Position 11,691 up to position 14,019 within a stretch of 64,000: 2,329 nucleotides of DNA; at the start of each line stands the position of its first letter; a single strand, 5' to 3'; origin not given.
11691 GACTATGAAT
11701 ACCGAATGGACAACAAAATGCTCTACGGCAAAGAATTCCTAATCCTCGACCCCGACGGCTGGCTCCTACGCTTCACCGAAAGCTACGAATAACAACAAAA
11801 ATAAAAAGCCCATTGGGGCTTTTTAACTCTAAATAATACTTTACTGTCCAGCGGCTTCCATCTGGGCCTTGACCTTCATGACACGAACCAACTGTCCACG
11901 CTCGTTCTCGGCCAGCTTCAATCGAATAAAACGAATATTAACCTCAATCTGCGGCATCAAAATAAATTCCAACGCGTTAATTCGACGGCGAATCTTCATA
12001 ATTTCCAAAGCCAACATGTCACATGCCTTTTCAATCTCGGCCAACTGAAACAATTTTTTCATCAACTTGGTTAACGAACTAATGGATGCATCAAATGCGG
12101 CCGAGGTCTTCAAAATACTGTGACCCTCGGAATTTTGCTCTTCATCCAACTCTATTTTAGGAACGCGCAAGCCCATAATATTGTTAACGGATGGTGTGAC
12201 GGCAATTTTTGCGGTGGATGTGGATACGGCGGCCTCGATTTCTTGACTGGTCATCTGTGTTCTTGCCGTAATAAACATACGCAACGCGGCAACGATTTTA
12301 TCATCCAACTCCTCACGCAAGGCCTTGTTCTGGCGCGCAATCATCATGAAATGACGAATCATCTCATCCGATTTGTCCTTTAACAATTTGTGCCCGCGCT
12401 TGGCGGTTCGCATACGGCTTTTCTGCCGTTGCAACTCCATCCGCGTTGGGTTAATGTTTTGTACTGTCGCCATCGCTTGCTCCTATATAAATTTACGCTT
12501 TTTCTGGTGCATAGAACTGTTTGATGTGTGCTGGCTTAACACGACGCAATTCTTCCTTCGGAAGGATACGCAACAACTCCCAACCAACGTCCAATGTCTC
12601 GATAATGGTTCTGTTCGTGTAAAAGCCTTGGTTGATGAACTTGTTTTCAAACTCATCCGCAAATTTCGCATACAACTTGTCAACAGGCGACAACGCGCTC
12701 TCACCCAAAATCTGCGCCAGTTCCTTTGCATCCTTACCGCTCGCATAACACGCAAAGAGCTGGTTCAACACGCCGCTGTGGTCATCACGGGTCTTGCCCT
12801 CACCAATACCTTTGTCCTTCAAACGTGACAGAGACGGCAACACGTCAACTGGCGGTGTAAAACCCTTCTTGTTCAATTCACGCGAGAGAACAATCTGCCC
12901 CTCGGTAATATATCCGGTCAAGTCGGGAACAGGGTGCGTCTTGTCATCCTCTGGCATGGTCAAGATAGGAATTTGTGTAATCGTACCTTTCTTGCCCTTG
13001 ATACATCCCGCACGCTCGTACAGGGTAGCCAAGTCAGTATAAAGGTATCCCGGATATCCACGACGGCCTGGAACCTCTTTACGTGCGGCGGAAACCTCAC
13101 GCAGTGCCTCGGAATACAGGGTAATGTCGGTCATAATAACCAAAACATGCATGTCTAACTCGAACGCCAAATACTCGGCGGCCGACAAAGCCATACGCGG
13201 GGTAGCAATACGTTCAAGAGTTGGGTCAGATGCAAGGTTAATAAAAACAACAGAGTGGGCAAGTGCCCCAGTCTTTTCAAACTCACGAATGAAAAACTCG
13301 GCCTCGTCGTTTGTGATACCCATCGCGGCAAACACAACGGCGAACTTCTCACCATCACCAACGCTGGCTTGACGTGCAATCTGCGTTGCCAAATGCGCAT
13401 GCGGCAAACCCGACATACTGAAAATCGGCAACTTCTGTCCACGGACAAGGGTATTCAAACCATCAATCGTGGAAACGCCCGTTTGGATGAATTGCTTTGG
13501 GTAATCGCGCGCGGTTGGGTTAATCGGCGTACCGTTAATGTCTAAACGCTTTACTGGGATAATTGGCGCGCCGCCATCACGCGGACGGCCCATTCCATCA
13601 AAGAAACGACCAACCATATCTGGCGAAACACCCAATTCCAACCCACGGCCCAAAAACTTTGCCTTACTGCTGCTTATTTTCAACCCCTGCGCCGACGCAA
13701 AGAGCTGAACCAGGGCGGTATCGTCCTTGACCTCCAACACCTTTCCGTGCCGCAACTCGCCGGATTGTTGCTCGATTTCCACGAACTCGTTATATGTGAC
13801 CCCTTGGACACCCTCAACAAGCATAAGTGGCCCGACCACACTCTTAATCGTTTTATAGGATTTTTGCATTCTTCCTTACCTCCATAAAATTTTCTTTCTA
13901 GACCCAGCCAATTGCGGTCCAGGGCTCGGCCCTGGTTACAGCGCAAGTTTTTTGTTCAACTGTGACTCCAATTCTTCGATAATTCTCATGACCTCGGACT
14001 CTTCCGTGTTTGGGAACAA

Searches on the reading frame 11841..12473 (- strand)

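Call 7: search_protein_families(library=pfam, proteins=[window:11841-12473:-], max_evalue=0.1)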
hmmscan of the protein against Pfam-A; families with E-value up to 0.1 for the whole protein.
window:11841-12473:- (210 aa): 3 families
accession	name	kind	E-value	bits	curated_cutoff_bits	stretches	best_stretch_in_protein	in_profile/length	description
PF01813.22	ATP-synt_D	-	1.2e-48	166.1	25.7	1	13-203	1-196/196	ATP synthase subunit D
PF10157.14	BORCS6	-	0.0045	17.6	35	1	119-169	51-101/101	BLOC-1-related complex sub-unit 6 C-terminal helix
PF09976.15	TPR_21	-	0.0046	17.2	25.5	1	44-130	57-147/193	Tetratricopeptide repeat-like domain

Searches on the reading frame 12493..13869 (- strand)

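Call 7: search_protein_families(library=pfam, proteins=[window:12493-13869:-], max_evalue=0.1)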
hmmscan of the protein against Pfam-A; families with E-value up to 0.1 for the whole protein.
window:12493-13869:- (458 aa): 3 families
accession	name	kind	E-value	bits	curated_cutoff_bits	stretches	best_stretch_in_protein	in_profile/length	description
PF00006.31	ATP-synt_ab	-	4.3e-77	259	29.5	1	131-348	1-213/213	ATP synthase alpha/beta family, nucleotide-binding domain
PF22919.1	ATP-synt_VA_C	-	9.3e-34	115.9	24.7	1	353-453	1-101/101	C-terminal domain of V and A type ATP synthase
PF02874.29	ATP-synt_ab_N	-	7e-09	36.5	20.9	1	8-74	1-69/69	ATP synthase alpha/beta family, beta-barrel domain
